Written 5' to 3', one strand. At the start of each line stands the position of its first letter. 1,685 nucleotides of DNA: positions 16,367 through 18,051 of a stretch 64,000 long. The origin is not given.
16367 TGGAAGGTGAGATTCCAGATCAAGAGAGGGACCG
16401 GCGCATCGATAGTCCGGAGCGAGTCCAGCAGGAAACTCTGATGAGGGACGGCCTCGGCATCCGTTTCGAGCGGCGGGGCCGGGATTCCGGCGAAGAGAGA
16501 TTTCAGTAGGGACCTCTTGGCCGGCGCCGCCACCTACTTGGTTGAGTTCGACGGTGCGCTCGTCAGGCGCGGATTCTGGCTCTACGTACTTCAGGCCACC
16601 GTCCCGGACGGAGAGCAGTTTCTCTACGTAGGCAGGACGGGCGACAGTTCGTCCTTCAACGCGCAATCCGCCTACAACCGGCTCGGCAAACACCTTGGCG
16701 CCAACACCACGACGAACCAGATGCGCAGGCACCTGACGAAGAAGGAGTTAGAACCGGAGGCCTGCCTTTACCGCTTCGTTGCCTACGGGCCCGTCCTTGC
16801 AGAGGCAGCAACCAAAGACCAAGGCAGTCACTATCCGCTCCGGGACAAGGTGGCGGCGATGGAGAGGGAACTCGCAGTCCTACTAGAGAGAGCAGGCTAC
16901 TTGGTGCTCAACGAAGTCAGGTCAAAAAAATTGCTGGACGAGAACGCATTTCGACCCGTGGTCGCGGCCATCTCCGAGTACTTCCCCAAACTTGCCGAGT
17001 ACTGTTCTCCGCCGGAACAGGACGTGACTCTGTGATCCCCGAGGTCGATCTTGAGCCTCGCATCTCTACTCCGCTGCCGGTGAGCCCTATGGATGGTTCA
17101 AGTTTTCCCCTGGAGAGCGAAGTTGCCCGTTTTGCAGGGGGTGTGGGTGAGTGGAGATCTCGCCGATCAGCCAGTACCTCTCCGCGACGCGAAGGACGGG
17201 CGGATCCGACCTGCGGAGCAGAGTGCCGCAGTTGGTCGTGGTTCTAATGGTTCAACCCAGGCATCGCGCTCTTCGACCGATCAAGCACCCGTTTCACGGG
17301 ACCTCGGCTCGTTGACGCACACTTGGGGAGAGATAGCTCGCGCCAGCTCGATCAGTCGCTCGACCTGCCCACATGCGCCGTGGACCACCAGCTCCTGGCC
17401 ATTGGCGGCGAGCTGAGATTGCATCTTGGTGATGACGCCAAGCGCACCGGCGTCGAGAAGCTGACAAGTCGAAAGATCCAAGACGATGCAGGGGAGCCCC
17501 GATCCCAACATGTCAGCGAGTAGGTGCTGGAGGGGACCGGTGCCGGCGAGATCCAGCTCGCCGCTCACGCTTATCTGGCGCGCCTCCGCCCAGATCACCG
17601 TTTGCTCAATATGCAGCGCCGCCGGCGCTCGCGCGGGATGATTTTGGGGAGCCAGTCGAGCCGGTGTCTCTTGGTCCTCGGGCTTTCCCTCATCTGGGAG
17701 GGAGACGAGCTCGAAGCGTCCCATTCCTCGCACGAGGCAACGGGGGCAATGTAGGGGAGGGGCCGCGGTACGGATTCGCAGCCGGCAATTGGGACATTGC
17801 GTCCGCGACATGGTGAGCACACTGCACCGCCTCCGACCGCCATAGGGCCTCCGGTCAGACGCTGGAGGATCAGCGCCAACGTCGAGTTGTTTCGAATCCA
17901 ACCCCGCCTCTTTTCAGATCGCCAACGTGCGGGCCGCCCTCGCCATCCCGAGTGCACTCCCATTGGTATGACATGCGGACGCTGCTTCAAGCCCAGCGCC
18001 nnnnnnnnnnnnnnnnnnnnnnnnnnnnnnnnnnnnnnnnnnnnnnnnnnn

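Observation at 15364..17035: Cassette 1 cargo: uncharacterised PD-(D/E)xK-like protein plus GIY-YIG-like protein operon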

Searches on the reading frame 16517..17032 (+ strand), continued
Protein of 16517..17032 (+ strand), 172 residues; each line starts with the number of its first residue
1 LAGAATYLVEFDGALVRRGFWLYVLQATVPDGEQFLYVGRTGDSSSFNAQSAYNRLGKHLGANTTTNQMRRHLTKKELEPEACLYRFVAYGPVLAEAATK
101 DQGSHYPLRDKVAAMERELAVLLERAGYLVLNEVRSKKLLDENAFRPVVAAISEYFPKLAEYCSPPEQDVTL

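Call 72: find_encoding_contigs(protein=P0038, flank=6000, max_places=2)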
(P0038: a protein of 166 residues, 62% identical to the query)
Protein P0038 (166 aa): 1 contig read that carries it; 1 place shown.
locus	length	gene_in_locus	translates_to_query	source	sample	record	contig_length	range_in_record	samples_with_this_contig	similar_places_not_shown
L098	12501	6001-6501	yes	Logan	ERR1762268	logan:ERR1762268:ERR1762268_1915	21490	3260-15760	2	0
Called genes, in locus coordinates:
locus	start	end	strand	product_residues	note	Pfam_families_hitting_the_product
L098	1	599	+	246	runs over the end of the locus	PF00106:adh_short, PF08659:KR (weak), PF13561:adh_short_C2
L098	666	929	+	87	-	PF07883:Cupin_2 (weak)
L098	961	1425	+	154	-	PF00903:Glyoxalase, PF13669:Glyoxalase_4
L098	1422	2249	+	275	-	PF01791:DeoC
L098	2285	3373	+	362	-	PF02746:MR_MLE_N, PF13378:MR_MLE_C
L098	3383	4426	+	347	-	PF00805:Pentapeptide, PF13576:Pentapeptide_3 (faint), PF13599:Pentapeptide_4 (weak), PF00805:Pentapeptide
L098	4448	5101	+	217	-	PF00881:Nitroreductase, PF14512:TM1586_NiRdase (faint)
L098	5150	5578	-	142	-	PF01894:YjbQ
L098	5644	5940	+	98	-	-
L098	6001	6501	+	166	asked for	-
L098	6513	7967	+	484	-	-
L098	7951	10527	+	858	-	PF13091:PLDc_2 (faint)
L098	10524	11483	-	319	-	PF01965:DJ-1_PfpI, PF12833:HTH_18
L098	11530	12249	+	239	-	PF00753:Lactamase_B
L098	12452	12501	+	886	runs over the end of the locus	-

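Call 88: search_protein_families(library=pfam, proteins=[L015:3659-4843:+, L098:6513-7964:+, L098:7951-10524:+, L005:6558-8234:+, L005:8237-9157:+, L090:6580-7716:+, L098:5644-5937:+, L004:5520-5834:+, L092:6476-9466:-], max_evalue=0.01)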
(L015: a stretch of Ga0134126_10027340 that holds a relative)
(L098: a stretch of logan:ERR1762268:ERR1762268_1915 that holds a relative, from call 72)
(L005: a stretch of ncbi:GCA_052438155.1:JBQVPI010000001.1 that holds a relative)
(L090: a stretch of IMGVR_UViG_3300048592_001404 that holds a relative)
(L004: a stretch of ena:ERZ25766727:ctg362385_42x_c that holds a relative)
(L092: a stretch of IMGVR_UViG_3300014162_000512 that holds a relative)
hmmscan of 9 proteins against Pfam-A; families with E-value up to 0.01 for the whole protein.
L015:3659-4843:+ (395 aa): 1 family
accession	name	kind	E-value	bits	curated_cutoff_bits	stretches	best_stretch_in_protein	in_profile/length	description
PF13091.12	PLDc_2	-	2.1e-11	44.2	27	1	56-146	37-132/132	PLD-like domain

L098:6513-7964:+ (484 aa): 0 families

L098:7951-10524:+ (858 aa): 1 family
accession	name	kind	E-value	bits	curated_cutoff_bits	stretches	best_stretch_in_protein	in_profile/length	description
PF13091.12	PLDc_2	-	9.8e-06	25.9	27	0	39-123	28-116/132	PLD-like domain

L005:6558-8234:+ (559 aa): 8 families
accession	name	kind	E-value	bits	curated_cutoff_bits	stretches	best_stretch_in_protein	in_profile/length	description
PF13175.12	AAA_15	-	7.9e-20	72.2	32.1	2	1-47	1-47/374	AAA ATPase domain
PF13304.12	AAA_21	-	2.3e-18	67.8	27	2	363-489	202-302/304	AAA domain, putative AbiEii toxin, Type IV TA system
PF13476.12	AAA_23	-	5.9e-08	34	27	1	5-45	1-41/201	AAA domain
PF12476.13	DUF3696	-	3.6e-05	24.3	22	1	513-557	2-48/52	Protein of unknown function (DUF3696)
PF02463.25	SMC_N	-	0.00012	22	40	1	3-45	2-46/220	RecF/RecN/SMC N terminal domain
PF13555.12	AAA_29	-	0.0009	19.4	27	1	3-43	1-42/61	P-loop containing region of AAA domain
PF13514.12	AAA_27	-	0.0009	19.3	22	1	1-46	1-49/206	AAA domain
PF11398.14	DUF2813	-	0.0013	18.6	21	1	1-45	1-44/372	Protein of unknown function (DUF2813)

L005:8237-9157:+ (307 aa): 0 families

L090:6580-7716:+ (379 aa): 4 families
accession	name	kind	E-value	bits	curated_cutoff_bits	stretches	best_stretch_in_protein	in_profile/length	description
PF13455.12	MUG113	-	2.5e-07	31.6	22.3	1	282-349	1-62/73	Meiotically up-regulated gene 113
PF10544.15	T5orf172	-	3.8e-07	31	20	1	275-350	10-90/101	T5orf172 domain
PF01878.24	EVE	-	0.00083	19.8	23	1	82-181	27-119/145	EVE domain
PF01541.30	GIY-YIG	-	0.0098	16.6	22.6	0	284-336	17-74/78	GIY-YIG catalytic domain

L098:5644-5937:+ (98 aa): 0 families

L004:5520-5834:+ (105 aa): 0 families

L092:6476-9466:- (997 aa): 5 families
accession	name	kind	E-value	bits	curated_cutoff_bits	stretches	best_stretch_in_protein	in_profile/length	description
PF01807.25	Zn_ribbon_DnaG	-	5.2e-19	68.3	24.9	1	16-109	4-95/98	CHC2 zinc finger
PF08275.17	DNAG_N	-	4.9e-08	33.6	26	1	151-237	16-105/128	DNA primase catalytic core, N-terminal domain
PF13155.12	Toprim_2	-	6.8e-06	26.8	22.1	1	279-364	2-83/88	Toprim-like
PF13362.12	Toprim_3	-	4.3e-05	24.3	27.2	1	277-377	2-94/95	Toprim domain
PF13662.12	Toprim_4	-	0.00015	22.3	25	1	276-354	2-83/85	Toprim domain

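Call 89: search_protein_families(library=padloc, proteins=[L005:6558-8234:+, L005:8237-9157:+, L015:3659-4843:+, L098:6513-7964:+, L098:7951-10524:+, L090:6580-7716:+], max_evalue=0.001)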
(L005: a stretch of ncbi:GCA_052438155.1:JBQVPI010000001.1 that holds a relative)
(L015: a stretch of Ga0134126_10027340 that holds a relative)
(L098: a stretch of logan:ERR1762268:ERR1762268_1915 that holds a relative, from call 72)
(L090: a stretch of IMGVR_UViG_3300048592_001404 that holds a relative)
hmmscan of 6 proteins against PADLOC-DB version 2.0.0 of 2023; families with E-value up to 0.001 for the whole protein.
L005:6558-8234:+ (559 aa): 78 families (the best 25 are shown)
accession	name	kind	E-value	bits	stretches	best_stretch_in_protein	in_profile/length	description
PDLC04707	PDC-M55A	-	2.5e-42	143.3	2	407-557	265-405/421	-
PDLC03878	NsnB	-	3e-38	130.4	2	410-558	207-339/345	-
PDLC04148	HEC-03B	-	1e-30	105.2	2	294-555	212-438/458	-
PDLC02979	AriA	-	2.7e-21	74.8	2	1-53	1-53/373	-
PDLC02980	AriA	-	4.6e-18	64.2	2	389-490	220-303/304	-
PDLC02981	AriAB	-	3.1e-13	47.3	1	1-56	1-56/694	-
PDLC04178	HEC-01A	-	4.4e-13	47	1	2-52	8-57/399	-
PDLC04176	HEC-01A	-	4.8e-13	47.2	1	1-52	1-52/371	-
PDLC00070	GajA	-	3.4e-11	40.5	2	437-489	289-336/596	AAA ATPase domain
PDLC02915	ATPase-Toprim_I-B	-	1.5e-10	38.5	1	1-53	1-52/623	-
PDLC02358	Old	-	2.1e-10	38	1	1-46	2-46/578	Old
PDLC04175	HEC-01A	-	4.9e-10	37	1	2-53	5-55/363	-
PDLC04180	HEC-01A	-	2.5e-09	34.8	1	1-52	1-51/382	-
PDLC00094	GajA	-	2.5e-09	34.2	1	1-45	1-44/569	AAA ATPase domain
PDLC04183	HEC-01A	-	4.3e-09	33.9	1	2-91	4-85/402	-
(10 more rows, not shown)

L005:8237-9157:+ (307 aa): 0 families

L015:3659-4843:+ (395 aa): 12 families
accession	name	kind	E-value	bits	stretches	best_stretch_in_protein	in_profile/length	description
PDLC02599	DrmC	-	1.7e-111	370.9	1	12-392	3-383/387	DrmC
PDLC03829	ZacB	-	8.1e-10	36.2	1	28-127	224-332/586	-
PDLC02614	DrmC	-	1.9e-07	29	1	88-136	95-142/153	DrmC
PDLC02607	DrmC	-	4.3e-05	20.9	1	94-144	202-252/265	DrmC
PDLC02585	DrmC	-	4.5e-05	21.1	1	80-134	179-233/253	DrmC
PDLC02587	DrmC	-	5e-05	20.4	1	94-146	204-256/267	DrmC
PDLC02591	DrmC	-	8e-05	19.9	1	85-143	190-248/260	DrmC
PDLC02604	DrmC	-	0.00014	20.4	1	95-147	32-83/92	DrmC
PDLC02606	DrmC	-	0.00028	18.7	1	86-129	114-157/182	DrmC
PDLC02616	DrmC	-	0.00047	17.8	1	93-147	163-217/224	DrmC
PDLC02611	DrmC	-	0.0008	17.6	0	91-145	75-129/138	DrmC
PDLC02605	DrmC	-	0.00085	17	0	94-129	208-243/270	DrmC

L098:6513-7964:+ (484 aa): 0 families

L098:7951-10524:+ (858 aa): 2 families
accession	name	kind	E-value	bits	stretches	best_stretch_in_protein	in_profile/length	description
PDLC03829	ZacB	-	1.4e-10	38.7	1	72-132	293-345/586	-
PDLC04553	PDC-M27B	-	5.9e-07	26.5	1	62-126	88-150/635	-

L090:6580-7716:+ (379 aa): 0 families

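Call 91: search_dna_similar(query=window:16517-17032:+, collection=plasmids, mode=protein, max_evalue=0.001, max_rows=15)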
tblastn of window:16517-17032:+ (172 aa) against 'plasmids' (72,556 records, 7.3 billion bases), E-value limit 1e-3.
Records with a match: 2; places in all: 2; records where one place covers at least 80% of the query: 2.
Best place of each record, by identity: <60% 2.
By first word of the organism name: Agrobacterium 1; Thioclava 1.
By predicted mobility (MOB-suite, as given by PLSDB): non-mobilizable 2.
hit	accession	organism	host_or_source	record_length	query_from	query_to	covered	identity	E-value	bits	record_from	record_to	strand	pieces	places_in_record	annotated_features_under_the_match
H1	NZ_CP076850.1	Agrobacterium pusense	mixed culture,weathered tuff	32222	4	159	91%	42.7%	5e-29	118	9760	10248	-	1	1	hypothetical protein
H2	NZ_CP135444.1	Thioclava sp. FTW29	-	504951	3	159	91%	35.3%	2e-25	108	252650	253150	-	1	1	hypothetical protein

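Call 92: search_dna_similar(query=window:16517-17032:+, collection=phages, mode=protein, max_evalue=0.001, max_rows=15)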
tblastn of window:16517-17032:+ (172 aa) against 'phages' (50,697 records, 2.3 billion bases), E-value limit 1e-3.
No match.

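Call 93: get_annotated_region(hit=H1, flank=7000)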
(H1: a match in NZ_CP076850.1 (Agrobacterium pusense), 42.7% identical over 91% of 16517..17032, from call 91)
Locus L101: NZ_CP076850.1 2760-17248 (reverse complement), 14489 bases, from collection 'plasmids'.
description: Agrobacterium pusense strain SX41 plasmid pC, complete sequence
organism: Agrobacterium pusense (NCBI taxid 648995)
taxonomy: Bacteria; Pseudomonadota; Alphaproteobacteria; Hyphomicrobiales; Rhizobiaceae; Agrobacterium; Agrobacterium pusense
host: -; source: mixed culture,weathered tuff; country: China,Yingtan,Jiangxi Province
typing (MOB-suite, as given by PLSDB): non-mobilizable
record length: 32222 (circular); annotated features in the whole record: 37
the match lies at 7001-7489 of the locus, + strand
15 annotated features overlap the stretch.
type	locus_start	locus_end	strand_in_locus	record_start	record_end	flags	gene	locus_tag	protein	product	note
CDS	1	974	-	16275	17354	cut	-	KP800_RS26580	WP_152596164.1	hypothetical protein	-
CDS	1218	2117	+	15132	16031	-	-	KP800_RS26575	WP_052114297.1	MobA/MobL family protein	-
CDS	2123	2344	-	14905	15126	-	-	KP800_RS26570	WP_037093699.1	hypothetical protein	-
CDS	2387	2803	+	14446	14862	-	-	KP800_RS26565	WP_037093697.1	hypothetical protein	-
CDS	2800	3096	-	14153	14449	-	-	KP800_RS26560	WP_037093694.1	hypothetical protein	-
CDS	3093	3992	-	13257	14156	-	-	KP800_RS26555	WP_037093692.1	phage integrase N-terminal domain-containing protein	-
CDS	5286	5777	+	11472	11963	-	-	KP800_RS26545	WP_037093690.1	hypothetical protein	-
CDS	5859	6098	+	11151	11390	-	-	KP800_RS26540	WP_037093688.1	hypothetical protein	-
CDS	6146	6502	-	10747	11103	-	-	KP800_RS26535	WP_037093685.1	winged helix-turn-helix domain-containing protein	-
CDS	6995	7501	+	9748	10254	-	-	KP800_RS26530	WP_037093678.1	hypothetical protein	-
CDS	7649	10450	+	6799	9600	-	-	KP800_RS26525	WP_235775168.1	DNA methyltransferase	-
CDS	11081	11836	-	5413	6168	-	-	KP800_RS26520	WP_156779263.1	hypothetical protein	-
CDS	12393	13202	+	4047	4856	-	phnC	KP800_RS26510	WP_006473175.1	phosphonate ABC transporter ATP-binding protein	GO:0015716 - organic phosphonate transport [Evidence IEA]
CDS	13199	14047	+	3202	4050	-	phnD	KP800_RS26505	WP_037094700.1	phosphate/phosphite/phosphonate ABC transporter substrate-binding protein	-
CDS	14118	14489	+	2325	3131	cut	phnE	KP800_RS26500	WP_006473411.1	phosphonate ABC transporter, permease protein PhnE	GO:0015716 - organic phosphonate transport [Evidence IEA]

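Call 94: get_annotated_region(hit=H2, flank=7000)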
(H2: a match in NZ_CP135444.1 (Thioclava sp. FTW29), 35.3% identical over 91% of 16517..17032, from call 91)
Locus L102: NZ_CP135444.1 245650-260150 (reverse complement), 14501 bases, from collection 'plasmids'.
description: Thioclava sp. FTW29 plasmid unnamed1, complete sequence
organism: Thioclava sp. FTW29 (NCBI taxid 3076557)
taxonomy: Bacteria; Pseudomonadota; Alphaproteobacteria; Rhodobacterales; Paracoccaceae; Thioclava; Thioclava sp. FTW29
host: -; source: -; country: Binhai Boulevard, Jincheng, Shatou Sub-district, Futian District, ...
typing (MOB-suite, as given by PLSDB): non-mobilizable
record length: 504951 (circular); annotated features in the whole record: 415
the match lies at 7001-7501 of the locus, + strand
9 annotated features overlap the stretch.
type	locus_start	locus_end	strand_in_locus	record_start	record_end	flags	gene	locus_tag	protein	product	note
CDS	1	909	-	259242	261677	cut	-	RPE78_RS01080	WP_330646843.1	heavy metal translocating P-type ATPase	-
CDS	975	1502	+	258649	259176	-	-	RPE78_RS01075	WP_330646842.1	MerR family transcriptional regulator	GO:0006355 - regulation of DNA-templated transcription [Evidence IEA]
CDS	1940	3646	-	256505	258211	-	-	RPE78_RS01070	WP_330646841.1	IS66 family transposase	-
CDS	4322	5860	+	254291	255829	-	-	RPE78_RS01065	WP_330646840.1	class I SAM-dependent DNA methyltransferase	-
CDS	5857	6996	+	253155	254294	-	-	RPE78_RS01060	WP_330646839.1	restriction endonuclease subunit S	-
CDS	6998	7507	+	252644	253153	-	-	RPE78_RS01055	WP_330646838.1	hypothetical protein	-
CDS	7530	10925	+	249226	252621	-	-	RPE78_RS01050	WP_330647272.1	DEAD/DEAH box helicase family protein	-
CDS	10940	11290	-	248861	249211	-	tnpB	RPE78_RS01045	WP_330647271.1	IS66 family insertion sequence element accessory protein TnpB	-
CDS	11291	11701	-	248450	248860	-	-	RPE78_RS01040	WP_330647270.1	hypothetical protein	-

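Call 104: search_protein_families(library=padloc, proteins=[L102:6998-7504:+, L101:6995-7498:+, L101:7649-10447:+], max_evalue=0.01)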
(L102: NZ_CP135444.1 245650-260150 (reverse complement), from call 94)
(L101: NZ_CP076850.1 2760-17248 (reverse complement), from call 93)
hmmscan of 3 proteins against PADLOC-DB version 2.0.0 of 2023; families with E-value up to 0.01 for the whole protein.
L102:6998-7504:+ (169 aa): 0 families

L101:6995-7498:+ (168 aa): 0 families

L101:7649-10447:+ (933 aa): 25 families
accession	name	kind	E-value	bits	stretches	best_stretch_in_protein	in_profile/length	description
PDLC03598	REase_MTase_IIG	-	0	1126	1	2-916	15-909/912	Type IIG restriction enzyme-methyltransferase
PDLC03599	REase_MTase_IIG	-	1.2e-85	286.2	2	9-594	19-593/959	Type IIG restriction enzyme-methyltransferase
PDLC03627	REase_MTase_IIG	-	2e-81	272.2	2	4-423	9-483/1136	Type IIG restriction enzyme-methyltransferase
PDLC04134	mad2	-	9.8e-49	164.5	1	12-503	5-392/492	mads_2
PDLC02643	DrmMI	-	1.8e-27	93.7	2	470-893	872-1272/1347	DrmMI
PDLC02644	DrmMI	-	2.4e-12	43.6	1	470-678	385-572/988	DrmMI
PDLC03335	MTase_II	-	2.5e-08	31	1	447-550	175-277/607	Type II methyltransferase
PDLC03609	REase_MTase_IIG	-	7.4e-07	25.3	1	324-545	413-632/1066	Type IIG restriction enzyme-methyltransferase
PDLC03021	MTase_I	-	1.7e-06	25.2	1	347-420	188-247/491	Type I methyltransferase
PDLC03629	REase_MTase_IIG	-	4.1e-06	22.9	1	283-423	370-514/1182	Type IIG restriction enzyme-methyltransferase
PDLC03618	REase_MTase_IIG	-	3.1e-05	19.4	0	794-846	1162-1216/1429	Type IIG restriction enzyme-methyltransferase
PDLC02646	DrmMI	-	3.2e-05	20.3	1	470-591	286-405/792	DrmMI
PDLC02523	PglX|PglXI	-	8e-05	18.5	1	342-421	329-405/1428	PglX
PDLC03245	MTase_II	-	0.00013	18.7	1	347-481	58-173/577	Type II methyltransferase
PDLC02640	DrmMI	-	0.00046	15.9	1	510-889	537-905/1015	DrmMI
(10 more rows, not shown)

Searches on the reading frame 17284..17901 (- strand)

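Call 69: search_protein_families(library=pfam, proteins=[window:17284-17901:-], max_evalue=0.001)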
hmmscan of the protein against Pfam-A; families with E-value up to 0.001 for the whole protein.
window:17284-17901:- (206 aa): 2 families
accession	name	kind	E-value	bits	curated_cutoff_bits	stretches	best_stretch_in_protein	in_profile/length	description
PF13466.11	STAS_2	-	3e-12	47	29.2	1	110-188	1-78/80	STAS domain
PF01740.26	STAS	-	2.3e-06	27.8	22.6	1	110-187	13-91/106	STAS domain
